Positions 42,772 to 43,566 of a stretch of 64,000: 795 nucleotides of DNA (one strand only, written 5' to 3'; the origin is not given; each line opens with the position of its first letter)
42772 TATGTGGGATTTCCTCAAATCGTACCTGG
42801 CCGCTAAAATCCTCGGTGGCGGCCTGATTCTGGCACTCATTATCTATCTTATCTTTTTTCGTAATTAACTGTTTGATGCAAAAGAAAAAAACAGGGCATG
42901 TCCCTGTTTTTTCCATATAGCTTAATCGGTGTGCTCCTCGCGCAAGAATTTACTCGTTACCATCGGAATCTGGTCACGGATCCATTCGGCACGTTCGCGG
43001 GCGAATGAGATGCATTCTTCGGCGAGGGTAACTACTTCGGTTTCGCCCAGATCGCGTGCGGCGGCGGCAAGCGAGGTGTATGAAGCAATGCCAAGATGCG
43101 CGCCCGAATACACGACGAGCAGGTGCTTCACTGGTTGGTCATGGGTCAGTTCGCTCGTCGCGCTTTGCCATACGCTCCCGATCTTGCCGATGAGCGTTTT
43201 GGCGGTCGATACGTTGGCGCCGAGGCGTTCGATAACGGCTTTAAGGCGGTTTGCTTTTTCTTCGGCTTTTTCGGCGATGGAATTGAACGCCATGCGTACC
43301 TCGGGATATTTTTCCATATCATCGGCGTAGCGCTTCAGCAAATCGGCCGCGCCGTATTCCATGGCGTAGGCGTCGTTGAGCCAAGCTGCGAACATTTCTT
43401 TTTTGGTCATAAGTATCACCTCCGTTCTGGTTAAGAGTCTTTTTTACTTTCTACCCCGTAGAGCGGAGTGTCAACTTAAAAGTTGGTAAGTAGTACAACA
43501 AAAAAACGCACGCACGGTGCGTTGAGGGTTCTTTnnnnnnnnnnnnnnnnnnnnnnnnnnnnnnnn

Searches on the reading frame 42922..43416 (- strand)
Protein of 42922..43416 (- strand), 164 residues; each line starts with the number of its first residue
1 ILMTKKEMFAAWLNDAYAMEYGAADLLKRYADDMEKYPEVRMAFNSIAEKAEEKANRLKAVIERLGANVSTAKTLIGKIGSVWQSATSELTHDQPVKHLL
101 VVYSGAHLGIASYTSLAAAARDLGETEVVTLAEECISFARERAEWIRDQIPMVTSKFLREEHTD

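Call 45: search_protein_families(library=pfam, proteins=[window:42922-43416:-], max_evalue=0.0001)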
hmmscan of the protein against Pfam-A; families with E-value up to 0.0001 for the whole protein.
window:42922-43416:- (164 aa): 3 families
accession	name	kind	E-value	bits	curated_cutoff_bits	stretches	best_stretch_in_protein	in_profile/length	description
PF05974.18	DUF892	-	5.2e-25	88.8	23.7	1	5-157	2-157/159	Domain of unknown function (DUF892)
PF09537.16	DUF2383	-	1.7e-07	31.8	30.8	1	13-94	6-86/111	Domain of unknown function (DUF2383)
PF02915.23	Rubrerythrin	-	8.8e-05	23.3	22.8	0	13-128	3-115/137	Rubrerythrin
